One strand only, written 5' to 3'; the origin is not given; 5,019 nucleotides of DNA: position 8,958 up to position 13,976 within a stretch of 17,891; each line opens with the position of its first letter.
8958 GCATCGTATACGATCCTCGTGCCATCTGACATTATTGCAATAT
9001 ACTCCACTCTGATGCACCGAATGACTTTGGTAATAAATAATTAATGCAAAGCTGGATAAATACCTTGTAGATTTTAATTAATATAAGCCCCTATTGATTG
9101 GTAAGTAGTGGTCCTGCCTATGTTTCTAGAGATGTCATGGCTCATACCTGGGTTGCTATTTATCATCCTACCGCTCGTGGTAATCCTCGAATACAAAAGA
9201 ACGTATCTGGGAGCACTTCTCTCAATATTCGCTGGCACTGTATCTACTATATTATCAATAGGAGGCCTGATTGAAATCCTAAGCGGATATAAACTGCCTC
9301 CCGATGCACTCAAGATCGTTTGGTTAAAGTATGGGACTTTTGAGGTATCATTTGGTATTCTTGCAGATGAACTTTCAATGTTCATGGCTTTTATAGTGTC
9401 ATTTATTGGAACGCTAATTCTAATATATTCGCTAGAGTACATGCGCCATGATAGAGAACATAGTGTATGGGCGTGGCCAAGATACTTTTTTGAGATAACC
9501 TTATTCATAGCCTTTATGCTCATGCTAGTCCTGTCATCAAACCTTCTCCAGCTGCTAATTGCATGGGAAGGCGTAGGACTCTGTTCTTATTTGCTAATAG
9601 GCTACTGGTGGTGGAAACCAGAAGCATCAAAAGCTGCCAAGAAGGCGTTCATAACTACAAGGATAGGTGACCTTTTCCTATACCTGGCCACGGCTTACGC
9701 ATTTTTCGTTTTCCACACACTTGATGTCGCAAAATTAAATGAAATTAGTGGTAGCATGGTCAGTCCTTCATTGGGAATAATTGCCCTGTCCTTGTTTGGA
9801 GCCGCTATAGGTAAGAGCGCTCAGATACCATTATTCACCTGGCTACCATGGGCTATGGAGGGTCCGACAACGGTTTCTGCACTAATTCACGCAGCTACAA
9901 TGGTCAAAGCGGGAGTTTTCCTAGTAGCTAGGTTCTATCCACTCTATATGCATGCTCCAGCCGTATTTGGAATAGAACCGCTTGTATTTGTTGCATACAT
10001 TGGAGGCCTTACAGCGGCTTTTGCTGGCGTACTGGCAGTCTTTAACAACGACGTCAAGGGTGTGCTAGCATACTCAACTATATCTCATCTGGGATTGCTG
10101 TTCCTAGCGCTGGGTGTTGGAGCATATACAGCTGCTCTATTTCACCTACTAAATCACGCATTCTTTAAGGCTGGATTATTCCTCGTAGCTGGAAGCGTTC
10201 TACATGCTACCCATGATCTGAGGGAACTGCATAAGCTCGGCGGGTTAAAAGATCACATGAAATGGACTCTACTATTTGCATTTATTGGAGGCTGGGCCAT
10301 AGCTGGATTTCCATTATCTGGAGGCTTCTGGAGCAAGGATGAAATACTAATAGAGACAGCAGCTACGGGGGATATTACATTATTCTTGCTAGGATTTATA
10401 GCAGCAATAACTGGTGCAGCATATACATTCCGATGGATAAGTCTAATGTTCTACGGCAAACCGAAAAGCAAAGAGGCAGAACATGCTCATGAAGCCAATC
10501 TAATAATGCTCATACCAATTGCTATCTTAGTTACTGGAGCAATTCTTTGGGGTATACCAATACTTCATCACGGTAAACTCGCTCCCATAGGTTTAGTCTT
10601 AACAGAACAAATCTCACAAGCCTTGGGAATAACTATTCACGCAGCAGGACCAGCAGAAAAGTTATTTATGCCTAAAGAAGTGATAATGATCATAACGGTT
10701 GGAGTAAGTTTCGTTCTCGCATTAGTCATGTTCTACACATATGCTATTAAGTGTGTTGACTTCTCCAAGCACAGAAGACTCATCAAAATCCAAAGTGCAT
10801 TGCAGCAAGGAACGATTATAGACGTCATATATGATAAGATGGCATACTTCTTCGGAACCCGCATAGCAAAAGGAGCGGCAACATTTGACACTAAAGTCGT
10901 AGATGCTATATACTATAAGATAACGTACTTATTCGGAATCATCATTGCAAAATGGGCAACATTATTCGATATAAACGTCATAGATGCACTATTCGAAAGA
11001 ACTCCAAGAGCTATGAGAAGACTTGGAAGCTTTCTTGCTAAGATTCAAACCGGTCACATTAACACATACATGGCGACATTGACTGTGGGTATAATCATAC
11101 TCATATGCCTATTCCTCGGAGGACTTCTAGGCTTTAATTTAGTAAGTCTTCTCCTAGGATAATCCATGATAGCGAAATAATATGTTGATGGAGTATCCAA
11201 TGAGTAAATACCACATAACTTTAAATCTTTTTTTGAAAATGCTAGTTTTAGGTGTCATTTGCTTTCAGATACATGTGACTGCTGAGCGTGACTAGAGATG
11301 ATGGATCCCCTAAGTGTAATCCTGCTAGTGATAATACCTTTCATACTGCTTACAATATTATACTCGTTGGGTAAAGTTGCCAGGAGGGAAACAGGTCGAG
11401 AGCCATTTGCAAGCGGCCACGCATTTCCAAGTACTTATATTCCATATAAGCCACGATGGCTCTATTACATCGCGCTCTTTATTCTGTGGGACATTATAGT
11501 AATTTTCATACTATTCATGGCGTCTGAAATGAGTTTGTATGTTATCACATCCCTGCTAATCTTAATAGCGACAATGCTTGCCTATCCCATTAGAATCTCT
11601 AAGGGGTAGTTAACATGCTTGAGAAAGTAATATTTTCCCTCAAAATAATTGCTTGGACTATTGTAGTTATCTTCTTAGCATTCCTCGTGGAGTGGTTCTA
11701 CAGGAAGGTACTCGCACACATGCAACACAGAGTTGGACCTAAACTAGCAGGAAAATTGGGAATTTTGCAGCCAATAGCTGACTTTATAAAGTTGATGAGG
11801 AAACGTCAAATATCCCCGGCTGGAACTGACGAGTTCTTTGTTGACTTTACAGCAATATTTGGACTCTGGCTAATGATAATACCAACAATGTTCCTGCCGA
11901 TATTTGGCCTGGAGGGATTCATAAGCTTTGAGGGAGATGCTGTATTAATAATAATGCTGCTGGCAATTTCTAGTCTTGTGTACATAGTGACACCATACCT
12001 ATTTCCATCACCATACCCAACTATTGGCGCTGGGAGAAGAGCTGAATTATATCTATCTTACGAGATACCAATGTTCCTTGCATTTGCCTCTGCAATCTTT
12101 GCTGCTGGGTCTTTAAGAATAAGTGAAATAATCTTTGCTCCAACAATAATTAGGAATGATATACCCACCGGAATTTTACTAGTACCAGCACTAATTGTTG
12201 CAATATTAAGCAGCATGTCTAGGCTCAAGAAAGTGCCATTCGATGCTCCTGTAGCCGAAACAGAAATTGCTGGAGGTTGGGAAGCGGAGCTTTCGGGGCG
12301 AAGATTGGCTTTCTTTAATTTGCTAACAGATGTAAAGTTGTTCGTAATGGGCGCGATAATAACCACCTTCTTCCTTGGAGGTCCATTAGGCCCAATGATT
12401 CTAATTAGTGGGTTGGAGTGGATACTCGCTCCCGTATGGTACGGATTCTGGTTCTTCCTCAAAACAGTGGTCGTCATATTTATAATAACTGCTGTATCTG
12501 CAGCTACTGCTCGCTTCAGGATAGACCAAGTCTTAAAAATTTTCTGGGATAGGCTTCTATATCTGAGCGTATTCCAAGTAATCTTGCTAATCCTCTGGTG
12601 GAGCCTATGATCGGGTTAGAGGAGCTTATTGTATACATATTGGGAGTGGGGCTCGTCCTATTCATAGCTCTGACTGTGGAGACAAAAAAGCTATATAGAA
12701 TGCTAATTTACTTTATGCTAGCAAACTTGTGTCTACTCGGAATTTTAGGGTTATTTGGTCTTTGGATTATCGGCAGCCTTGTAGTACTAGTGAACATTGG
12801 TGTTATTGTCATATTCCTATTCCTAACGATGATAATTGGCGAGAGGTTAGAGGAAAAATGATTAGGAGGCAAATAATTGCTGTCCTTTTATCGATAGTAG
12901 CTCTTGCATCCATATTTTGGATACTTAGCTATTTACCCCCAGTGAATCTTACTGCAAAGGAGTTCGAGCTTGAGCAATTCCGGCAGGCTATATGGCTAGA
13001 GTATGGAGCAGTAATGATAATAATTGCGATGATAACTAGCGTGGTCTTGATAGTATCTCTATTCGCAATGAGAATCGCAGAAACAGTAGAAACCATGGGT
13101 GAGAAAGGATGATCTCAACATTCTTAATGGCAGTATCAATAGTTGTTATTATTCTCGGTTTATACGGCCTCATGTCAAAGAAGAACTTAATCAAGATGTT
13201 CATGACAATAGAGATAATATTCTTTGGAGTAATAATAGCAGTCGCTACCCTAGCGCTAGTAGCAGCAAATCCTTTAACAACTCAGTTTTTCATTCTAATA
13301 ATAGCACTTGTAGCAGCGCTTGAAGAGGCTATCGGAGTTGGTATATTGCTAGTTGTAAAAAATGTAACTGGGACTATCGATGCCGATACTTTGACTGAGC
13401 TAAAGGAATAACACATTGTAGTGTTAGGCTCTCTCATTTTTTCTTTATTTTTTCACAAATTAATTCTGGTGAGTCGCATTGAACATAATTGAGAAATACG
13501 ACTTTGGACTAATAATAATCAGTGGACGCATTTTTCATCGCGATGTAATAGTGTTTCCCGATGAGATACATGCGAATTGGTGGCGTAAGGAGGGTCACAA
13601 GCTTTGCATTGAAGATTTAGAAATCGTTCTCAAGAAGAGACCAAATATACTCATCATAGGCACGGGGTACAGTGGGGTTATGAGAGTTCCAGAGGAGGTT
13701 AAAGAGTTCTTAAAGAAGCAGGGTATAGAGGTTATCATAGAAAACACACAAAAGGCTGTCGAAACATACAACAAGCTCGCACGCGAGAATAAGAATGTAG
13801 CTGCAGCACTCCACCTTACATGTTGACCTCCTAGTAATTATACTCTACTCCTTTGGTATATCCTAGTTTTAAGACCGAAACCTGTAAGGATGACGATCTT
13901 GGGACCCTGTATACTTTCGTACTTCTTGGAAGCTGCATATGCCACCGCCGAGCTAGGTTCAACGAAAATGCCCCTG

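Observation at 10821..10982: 27-aa tandem duplication in the NuoL lateral helix: signature of a fourth ion-pumping module, but only one nuoM is visible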

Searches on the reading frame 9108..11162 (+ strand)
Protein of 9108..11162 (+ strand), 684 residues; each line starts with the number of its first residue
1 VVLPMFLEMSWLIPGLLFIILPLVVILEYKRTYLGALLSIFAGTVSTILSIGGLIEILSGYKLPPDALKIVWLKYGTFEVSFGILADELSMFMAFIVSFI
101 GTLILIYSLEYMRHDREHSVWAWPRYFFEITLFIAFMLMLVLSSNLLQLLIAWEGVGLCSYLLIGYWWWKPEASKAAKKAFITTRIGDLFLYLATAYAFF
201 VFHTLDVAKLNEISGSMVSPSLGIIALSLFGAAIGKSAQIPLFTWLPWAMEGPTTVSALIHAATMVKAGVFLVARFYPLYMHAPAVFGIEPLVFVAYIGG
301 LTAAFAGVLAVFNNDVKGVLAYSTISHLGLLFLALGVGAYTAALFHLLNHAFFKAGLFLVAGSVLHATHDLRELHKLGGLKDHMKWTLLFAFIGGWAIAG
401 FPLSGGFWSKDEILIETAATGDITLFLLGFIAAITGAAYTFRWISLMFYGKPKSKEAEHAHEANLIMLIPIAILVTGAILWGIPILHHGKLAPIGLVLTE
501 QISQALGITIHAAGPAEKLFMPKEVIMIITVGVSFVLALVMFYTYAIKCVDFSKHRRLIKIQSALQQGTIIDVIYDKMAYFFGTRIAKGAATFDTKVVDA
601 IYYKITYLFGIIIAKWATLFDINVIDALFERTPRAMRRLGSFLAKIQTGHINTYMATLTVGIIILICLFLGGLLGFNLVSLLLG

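Call 6: search_protein_families(library=pfam, proteins=[window:9108-11162:+])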
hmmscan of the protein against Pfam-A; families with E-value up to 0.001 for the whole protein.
window:9108-11162:+ (684 aa): 3 families
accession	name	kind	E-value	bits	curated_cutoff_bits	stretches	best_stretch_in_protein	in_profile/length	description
PF00361.26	Proton_antipo_M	-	5e-69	233.2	21.5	1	143-433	1-291/294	NADH:quinone oxidoreductase/Mrp antiporter, TM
PF00662.26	Proton_antipo_N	-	5.2e-15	55.5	24.5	1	72-117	1-46/51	NADH-Ubiquinone oxidoreductase (complex I), chain 5 N-terminus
PF06455.17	NADH5_C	-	0.00026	21.1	28.2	1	439-484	1-46/181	NADH dehydrogenase subunit 5 C-terminus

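Call 8: search_protein_families(library=ncbifam, proteins=[window:9108-11162:+], max_evalue=0.001)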
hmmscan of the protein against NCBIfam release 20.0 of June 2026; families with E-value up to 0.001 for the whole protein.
window:9108-11162:+ (684 aa): 58 families (the best 25 are shown)
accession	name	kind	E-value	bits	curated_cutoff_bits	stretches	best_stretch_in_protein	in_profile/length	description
NF005141.0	PRK06590.1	equivalog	9.5e-152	507.1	556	1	25-670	21-610/615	NADH-quinone oxidoreductase subunit L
TIGR01974.1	NDH_I_L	subfamily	1.5e-149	499.8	407.5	1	30-669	24-629/630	NADH-quinone oxidoreductase subunit L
NF040617.1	F420_dehyd_FpoL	exception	2.1e-107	360.5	1050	2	208-668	216-661/669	F420H2 dehydrogenase subunit FpoL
NF005626.0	PRK07376.1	equivalog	1.7e-102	343.8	963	2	8-457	6-463/675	NAD(P)H-quinone oxidoreductase subunit 5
NF009288.0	PRK12648.1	equivalog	2.7e-85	287.2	1104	1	18-483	11-469/954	monovalent cation/H+ antiporter subunit A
NF005097.0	PRK06525.1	equivalog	2.3e-81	274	430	1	21-476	11-466/480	hydrogenase 4 subunit D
NF009287.0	PRK12647.1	equivalog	4.3e-79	267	937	1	68-490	58-473/773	putative monovalent cation/H+ antiporter subunit A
TIGR00940.1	2a6301s01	subfamily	1.3e-72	245.3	920.45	1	68-544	57-547/793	monovalent cation:proton antiporter subunit A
NF009289.0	PRK12649.1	equivalog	2.1e-72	244.7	1117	1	46-546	43-537/789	putative monovalent cation/H+ antiporter subunit A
NF009285.0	PRK12645.1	equivalog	1.5e-70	238.4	1028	1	7-620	4-611/804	Na+/H+ antiporter subunit A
NF009290.0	PRK12650.1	equivalog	4.8e-64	216.7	980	1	71-667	61-633/966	DUF4040 family protein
NF005633.0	PRK07390.1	subfamily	1.4e-62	212.2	676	1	5-669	4-606/613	NAD(P)H-quinone oxidoreductase subunit F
NF009284.0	PRK12644.1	equivalog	1.7e-62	211.8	962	1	67-484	55-470/975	Na+/H+ antiporter subunit A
NF009286.0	PRK12646.1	equivalog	1.2e-59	202.6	1063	1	15-531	9-536/800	DUF4040 family protein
NF005086.0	PRK06521.1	equivalog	1.3e-55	189.1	667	1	20-543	17-552/669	hydrogenase 4 subunit B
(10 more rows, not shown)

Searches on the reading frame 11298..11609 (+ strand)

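Call 6: search_protein_families(library=pfam, proteins=[window:11298-11609:+])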
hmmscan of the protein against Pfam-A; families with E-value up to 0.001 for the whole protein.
window:11298-11609:+ (103 aa): 1 family
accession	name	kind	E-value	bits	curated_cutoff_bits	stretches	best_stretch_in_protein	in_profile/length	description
PF00507.24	Oxidored_q4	-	0.00011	22.8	23.3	1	16-94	3-85/99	NADH-ubiquinone/plastoquinone oxidoreductase, chain 3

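Call 8: search_protein_families(library=ncbifam, proteins=[window:11298-11609:+], max_evalue=0.001)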
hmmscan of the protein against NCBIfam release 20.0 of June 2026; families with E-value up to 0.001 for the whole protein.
window:11298-11609:+ (103 aa): 0 families

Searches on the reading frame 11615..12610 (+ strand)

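Call 6: search_protein_families(library=pfam, proteins=[window:11615-12610:+])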
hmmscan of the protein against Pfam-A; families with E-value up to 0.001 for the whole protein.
window:11615-12610:+ (331 aa): 1 family
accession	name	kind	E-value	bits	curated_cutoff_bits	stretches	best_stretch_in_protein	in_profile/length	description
PF00146.26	NADHdh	-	7.6e-67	226.2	27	1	10-325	2-297/298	NADH dehydrogenase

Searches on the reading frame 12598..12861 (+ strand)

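Call 7: search_protein_families(library=pfam, proteins=[window:12598-12861:+], max_evalue=0.01)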
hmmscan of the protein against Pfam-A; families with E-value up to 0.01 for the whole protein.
window:12598-12861:+ (87 aa): 1 family
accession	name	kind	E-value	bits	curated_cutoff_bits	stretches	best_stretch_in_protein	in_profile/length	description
PF00499.25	Oxidored_q3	-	0.0046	17.1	33.2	1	24-83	3-63/146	NADH-ubiquinone/plastoquinone oxidoreductase chain 6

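Call 8: search_protein_families(library=ncbifam, proteins=[window:12598-12861:+], max_evalue=0.001)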
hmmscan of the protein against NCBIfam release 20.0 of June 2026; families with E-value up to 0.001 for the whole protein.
window:12598-12861:+ (87 aa): 1 family
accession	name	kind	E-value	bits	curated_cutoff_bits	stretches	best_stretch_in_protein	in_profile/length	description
NF005023.0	PRK06433.1-2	equivalog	0.00013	22.3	92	1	10-80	5-75/82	NADH dehydrogenase subunit J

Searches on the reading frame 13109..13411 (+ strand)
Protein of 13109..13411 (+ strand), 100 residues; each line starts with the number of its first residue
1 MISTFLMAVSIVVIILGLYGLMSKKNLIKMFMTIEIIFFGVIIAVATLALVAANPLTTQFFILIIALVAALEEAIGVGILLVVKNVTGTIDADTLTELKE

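Call 7: search_protein_families(library=pfam, proteins=[window:13109-13411:+], max_evalue=0.01)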
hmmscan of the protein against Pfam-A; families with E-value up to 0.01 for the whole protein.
window:13109-13411:+ (100 aa): 1 family
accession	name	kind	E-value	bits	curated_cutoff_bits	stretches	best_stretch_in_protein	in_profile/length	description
PF00420.29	Oxidored_q2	-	4.7e-15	55.6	26.1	1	6-100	2-95/95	NADH-ubiquinone/plastoquinone oxidoreductase chain 4L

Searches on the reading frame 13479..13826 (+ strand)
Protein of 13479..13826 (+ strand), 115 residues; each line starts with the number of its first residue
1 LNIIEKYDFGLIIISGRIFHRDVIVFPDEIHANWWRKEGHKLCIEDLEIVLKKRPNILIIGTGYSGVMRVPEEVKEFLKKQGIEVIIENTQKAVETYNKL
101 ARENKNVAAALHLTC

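Call 7: search_protein_families(library=pfam, proteins=[window:13479-13826:+], max_evalue=0.01)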
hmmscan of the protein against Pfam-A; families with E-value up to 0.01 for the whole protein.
window:13479-13826:+ (115 aa): 1 family
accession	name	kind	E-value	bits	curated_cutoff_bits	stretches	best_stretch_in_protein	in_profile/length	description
PF04430.19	DUF498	-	3.2e-31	108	33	1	4-112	1-109/109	Protein of unknown function (DUF498/DUF598)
